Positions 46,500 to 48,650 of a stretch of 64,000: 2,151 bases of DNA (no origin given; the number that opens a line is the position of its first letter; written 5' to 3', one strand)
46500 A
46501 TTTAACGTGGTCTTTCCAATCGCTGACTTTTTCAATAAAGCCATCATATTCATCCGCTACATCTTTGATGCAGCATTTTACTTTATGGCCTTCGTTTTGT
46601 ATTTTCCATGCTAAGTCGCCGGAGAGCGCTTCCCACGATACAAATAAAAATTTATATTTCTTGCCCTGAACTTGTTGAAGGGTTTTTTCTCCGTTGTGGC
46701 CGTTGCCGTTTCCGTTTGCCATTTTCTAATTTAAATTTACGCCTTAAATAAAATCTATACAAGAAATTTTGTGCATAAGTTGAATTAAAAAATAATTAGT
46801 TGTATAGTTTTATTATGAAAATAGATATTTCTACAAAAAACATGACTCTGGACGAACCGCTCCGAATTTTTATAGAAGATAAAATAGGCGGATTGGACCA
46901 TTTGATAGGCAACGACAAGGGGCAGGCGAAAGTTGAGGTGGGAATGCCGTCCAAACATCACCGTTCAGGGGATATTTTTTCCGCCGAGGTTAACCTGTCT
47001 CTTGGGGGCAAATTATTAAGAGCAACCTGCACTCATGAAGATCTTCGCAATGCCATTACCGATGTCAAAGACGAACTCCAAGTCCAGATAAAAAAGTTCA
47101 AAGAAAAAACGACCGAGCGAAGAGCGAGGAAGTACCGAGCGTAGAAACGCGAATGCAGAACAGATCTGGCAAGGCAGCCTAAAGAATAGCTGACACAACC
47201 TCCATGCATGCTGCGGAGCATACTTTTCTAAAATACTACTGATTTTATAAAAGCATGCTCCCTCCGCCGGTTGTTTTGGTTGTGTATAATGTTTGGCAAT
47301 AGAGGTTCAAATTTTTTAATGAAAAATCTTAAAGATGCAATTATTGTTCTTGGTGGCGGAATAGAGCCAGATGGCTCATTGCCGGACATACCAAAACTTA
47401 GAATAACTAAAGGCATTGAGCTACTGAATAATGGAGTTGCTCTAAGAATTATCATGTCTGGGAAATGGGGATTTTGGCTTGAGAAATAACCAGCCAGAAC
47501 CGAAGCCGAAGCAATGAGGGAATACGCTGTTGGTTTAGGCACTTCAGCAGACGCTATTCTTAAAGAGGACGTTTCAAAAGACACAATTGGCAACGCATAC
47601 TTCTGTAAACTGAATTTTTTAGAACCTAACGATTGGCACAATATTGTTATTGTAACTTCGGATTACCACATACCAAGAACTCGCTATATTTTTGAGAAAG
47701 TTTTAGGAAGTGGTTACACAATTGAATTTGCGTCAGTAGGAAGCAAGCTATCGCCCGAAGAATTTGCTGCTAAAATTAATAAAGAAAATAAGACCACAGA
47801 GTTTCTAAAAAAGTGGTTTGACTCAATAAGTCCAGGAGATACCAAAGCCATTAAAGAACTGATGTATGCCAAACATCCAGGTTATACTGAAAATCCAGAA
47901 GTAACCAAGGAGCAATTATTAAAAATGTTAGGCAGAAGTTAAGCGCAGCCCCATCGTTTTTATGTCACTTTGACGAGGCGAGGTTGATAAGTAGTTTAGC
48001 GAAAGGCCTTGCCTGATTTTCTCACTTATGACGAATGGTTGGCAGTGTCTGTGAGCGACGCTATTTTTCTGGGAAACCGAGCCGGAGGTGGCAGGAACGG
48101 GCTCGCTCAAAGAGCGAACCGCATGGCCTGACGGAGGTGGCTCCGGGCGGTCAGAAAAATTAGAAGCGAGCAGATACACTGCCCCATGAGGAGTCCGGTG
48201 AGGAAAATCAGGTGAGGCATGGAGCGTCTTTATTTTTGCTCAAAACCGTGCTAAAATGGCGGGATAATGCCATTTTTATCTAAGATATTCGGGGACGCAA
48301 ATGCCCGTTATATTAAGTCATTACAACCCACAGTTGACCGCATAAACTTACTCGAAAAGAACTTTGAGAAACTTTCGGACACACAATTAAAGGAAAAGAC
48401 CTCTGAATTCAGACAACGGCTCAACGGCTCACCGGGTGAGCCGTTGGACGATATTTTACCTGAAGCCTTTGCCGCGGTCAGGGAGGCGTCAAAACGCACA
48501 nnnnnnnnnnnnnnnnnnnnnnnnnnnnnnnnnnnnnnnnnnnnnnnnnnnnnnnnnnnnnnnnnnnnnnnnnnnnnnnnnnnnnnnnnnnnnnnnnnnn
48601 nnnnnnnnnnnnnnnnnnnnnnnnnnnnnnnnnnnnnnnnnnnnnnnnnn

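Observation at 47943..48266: ~320-nt GC-rich noncoding region upstream of secA: candidate structured RNA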

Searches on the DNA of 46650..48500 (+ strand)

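Call 5: search_rna_families(source=window, start=47700, end=48500, threshold=evalue, max_evalue=10, show_alignments=5)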
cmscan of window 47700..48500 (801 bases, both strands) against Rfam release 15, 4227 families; matches with E-value up to 10: 2.
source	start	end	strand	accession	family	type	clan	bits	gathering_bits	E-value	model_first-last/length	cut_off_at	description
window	48223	48301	+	RF02825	LPR17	Gene; sRNA;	-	16.2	98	0.19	19-101/257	no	Legionella RNA 17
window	48298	48353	-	RF00507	Corona_FSE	Cis-reg; frameshift_element;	-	15.8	46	1.6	1-78/78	no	Coronavirus frameshifting stimulation element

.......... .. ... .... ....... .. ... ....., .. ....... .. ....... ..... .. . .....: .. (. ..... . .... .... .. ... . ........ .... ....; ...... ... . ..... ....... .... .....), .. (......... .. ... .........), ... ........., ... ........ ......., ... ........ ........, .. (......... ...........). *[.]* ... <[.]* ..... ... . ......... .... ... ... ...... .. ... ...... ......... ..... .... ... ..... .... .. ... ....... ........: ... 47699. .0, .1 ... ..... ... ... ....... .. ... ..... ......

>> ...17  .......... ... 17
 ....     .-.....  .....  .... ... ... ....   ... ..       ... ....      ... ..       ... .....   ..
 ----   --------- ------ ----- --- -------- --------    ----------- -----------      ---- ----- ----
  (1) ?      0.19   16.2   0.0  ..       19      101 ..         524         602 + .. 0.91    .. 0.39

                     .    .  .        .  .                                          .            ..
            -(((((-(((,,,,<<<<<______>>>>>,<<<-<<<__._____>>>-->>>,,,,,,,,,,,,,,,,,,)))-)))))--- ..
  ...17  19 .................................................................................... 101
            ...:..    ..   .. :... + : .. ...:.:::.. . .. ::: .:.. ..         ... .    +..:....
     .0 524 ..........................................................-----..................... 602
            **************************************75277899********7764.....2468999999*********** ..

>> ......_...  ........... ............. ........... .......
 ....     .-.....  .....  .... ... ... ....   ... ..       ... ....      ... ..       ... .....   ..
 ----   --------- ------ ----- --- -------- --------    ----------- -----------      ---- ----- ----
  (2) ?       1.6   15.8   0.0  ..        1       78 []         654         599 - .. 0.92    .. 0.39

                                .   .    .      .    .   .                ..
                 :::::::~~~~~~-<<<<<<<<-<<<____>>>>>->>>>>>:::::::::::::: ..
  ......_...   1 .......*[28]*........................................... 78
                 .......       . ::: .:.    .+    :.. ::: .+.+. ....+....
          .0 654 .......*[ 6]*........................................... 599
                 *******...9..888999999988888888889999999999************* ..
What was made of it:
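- On SRP RNA (bacterial small or large): No SRP hit at E <= 10 over 47700-48500 (call 5).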

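Call 61: build_rna_model(alignment_id=A3, structure=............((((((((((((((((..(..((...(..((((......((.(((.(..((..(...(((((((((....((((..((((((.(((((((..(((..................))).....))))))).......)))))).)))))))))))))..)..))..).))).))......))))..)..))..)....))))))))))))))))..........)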
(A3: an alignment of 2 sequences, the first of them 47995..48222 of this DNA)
Model R1 built from alignment A3 (2 sequences, 234 columns); structure: as given.
model positions 234; base pairs 62; branch points 0; effective number of sequences 1.03; information 0.589 bits per position. Calibrated on 0.2 Mb of random sequence (short: E-values are rough).
structure used (alignment columns):
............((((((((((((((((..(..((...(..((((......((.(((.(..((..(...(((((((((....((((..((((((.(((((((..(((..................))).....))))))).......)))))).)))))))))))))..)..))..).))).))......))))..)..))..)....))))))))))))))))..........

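Call 62: search_with_rna_model(model_id=R1, sources=[L001, L002, L003, L004, L005, L006, L007, L008, L009, L010, L011, L012, L013, L014, L015, L016, L017, L018, L019, L020, L021, L022, L023, L024, L025, L026, L027, L028, L029, L030, L031, L032, L033, L034, L035, L036, L037, L038, L039, L040, L041, L042, L043, L044, L045, L046, L047, L048, L049, L050, L051, L052, L053, L054, L055, L056, L057, L058, L059, L060, L061, L062, L063, L064, L065, L066, L067, L068, L069, L070, L071, L072, L073, L074, L075, L076, L077, L078, L079, L080, L081, L082, L083, L084, L085, L086, L087, L088, L089, L090, L091, L092, L093, L094, L095, L096, L097, L098, L099, L100], max_evalue=1)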
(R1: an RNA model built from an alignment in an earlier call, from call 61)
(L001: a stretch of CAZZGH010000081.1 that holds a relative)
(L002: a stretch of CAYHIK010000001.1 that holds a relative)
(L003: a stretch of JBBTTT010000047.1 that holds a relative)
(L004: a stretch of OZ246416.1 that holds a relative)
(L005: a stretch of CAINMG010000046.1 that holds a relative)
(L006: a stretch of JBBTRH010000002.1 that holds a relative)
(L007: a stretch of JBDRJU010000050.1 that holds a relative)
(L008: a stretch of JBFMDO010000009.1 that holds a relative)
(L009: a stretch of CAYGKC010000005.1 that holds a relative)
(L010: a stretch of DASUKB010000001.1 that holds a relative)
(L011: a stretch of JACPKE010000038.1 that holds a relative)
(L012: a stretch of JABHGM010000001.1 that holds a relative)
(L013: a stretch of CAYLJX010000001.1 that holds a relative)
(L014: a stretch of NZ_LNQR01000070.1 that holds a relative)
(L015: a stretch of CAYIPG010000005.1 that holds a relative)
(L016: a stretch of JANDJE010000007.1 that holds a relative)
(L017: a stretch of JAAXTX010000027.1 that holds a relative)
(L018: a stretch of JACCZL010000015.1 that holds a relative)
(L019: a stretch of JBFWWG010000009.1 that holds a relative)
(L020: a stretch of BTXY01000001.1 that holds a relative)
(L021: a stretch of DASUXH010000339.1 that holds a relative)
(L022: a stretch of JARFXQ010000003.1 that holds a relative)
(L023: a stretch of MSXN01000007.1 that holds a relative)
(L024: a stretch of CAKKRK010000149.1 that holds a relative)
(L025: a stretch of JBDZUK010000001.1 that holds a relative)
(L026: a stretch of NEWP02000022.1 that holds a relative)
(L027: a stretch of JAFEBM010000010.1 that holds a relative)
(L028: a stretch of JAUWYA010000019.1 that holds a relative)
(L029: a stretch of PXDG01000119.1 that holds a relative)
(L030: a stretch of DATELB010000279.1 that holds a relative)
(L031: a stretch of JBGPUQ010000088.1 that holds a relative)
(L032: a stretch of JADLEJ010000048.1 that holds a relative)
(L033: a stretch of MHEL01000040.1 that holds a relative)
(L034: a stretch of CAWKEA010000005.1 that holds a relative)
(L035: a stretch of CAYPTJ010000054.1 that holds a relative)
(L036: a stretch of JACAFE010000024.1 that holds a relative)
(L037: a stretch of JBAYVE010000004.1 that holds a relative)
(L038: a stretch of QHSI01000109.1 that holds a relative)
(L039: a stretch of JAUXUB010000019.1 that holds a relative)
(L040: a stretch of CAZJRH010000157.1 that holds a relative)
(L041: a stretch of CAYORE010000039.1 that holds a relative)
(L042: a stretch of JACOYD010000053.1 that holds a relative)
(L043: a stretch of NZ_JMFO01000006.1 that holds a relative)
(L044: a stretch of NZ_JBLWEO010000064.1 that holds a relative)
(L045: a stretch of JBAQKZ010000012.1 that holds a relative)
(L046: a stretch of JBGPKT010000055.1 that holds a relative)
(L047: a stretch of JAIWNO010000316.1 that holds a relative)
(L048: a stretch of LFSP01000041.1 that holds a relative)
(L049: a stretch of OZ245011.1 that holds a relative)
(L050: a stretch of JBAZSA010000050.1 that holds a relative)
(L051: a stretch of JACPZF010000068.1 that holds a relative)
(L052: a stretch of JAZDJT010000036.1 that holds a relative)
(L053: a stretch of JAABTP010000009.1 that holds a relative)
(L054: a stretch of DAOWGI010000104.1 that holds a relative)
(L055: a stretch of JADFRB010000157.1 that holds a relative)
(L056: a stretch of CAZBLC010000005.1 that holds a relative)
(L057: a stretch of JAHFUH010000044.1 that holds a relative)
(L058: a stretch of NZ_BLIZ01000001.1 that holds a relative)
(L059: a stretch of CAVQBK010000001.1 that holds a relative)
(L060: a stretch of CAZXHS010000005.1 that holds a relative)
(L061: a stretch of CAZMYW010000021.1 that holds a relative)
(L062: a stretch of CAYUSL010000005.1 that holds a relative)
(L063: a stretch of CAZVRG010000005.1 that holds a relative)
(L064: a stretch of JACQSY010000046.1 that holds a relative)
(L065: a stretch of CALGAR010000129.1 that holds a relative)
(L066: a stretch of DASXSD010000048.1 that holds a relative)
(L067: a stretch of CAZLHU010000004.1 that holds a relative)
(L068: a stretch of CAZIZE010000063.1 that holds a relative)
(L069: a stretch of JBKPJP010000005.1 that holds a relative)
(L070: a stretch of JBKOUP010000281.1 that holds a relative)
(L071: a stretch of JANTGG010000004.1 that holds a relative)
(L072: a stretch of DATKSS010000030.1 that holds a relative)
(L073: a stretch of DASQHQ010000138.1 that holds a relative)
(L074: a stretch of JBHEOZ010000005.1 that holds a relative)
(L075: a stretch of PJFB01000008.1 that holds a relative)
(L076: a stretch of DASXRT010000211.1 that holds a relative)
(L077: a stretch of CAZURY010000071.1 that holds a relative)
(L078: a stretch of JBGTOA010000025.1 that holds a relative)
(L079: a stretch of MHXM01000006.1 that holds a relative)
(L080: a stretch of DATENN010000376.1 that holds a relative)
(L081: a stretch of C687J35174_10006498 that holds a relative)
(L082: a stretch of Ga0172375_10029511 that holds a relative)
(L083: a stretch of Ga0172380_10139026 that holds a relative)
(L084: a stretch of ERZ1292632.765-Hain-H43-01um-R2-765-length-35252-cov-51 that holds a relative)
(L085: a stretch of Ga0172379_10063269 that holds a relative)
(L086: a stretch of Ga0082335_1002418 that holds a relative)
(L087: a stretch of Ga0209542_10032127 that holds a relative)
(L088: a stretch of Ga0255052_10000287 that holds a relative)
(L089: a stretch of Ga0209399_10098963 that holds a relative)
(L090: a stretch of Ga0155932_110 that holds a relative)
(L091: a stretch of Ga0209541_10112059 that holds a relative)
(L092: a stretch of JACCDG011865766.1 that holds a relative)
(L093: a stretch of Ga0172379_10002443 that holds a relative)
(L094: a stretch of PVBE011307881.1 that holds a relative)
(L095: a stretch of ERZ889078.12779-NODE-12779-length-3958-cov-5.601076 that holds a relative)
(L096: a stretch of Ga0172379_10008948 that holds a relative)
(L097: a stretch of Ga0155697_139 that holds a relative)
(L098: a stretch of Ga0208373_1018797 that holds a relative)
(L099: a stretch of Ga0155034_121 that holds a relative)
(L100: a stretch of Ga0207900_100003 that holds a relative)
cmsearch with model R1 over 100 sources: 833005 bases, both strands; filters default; matches with E-value up to 1: 1.
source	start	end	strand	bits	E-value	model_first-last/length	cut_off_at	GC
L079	676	734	-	11.1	0.96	1-234/234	no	0.59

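Call 63: search_with_rna_model(model_id=R1, sources=[window, L101, L102, L103, L104, L105, L106, L107, L108, L109, L110, L111, L112, L113, L114, L115, L116, L117, L118, L119, L120, L121, L122, L123, L124, L125, L126, L127, L128, L129, L130, L131, L132, L133, L134, L135, L136, L137, L138, L139, L140, L141, L142, L143, L144, L145, L146, L147, L148, L149, L150, L151, L152, L153, L154, L155, L156, L157, L158, L159, L160, L162, L166, L167, L168, L169, L171, L174, L229, L230, L232], max_evalue=1)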
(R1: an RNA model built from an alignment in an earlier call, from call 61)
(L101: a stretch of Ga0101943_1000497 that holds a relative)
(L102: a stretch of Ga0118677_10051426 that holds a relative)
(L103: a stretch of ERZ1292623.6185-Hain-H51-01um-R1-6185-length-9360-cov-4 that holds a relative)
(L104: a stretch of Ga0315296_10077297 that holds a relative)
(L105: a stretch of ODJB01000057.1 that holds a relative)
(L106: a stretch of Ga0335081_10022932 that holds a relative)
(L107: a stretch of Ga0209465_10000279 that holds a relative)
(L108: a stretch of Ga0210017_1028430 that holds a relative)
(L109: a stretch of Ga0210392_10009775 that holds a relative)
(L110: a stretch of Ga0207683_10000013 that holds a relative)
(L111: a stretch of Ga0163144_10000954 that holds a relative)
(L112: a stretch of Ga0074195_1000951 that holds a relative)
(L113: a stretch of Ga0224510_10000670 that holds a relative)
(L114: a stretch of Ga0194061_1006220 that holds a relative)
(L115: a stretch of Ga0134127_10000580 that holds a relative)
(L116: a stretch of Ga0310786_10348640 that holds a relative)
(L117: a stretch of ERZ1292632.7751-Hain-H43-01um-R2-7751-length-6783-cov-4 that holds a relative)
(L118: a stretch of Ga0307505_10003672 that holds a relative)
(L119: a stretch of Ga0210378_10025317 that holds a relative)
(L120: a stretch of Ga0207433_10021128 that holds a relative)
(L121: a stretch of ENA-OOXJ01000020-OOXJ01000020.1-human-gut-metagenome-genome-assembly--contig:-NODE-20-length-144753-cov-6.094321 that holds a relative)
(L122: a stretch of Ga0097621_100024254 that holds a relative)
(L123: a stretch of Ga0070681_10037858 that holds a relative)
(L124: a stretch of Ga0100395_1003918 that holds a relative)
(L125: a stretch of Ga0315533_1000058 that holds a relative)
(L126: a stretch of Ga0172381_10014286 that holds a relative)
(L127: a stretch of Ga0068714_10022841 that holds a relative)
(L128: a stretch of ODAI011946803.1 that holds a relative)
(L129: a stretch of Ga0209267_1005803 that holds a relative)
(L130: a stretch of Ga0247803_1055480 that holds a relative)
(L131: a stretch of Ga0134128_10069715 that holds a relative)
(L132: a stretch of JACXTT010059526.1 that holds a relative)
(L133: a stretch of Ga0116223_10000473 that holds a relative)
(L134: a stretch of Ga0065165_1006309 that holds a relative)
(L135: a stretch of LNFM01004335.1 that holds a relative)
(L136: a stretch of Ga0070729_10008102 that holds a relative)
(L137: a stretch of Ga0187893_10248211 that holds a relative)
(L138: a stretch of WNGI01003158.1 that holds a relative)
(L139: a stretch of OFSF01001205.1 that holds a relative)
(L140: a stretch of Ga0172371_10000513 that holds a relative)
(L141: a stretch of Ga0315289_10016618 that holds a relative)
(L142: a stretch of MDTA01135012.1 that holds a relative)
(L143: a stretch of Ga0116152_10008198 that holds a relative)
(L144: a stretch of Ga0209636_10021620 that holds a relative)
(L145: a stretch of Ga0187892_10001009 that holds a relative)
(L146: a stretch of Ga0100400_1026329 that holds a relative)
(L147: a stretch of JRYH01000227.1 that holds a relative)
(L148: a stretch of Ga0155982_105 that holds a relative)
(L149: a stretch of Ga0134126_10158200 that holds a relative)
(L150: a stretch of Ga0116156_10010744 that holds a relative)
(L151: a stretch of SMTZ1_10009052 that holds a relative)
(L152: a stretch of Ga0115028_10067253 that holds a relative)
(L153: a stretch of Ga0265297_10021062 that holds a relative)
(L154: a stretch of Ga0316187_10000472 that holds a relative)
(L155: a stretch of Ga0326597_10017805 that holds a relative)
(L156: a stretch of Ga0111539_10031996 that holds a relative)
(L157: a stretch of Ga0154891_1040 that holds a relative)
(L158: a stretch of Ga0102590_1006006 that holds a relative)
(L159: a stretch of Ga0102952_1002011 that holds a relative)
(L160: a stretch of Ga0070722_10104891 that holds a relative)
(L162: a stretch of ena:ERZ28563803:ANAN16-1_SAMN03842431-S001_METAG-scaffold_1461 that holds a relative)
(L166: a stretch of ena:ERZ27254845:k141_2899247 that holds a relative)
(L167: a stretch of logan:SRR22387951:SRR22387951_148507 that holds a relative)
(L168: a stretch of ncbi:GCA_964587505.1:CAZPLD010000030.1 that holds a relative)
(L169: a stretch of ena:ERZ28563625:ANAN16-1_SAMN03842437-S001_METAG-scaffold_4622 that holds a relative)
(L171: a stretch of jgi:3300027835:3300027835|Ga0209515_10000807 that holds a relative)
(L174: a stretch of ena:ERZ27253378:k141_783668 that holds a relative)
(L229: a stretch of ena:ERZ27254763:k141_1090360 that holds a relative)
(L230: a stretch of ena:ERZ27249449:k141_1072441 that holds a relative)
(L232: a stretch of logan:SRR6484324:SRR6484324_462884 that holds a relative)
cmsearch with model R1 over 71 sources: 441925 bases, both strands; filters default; matches with E-value up to 1: 4.
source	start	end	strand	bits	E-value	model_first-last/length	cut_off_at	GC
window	47995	48227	+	262.4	1.5e-64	1-234/234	no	0.55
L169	1636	1862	-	253.1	3.4e-62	1-234/234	no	0.49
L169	1634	1860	+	26.8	5.6e-05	1-234/234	no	0.5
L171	5244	5356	+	10.4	0.79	1-234/234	no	0.34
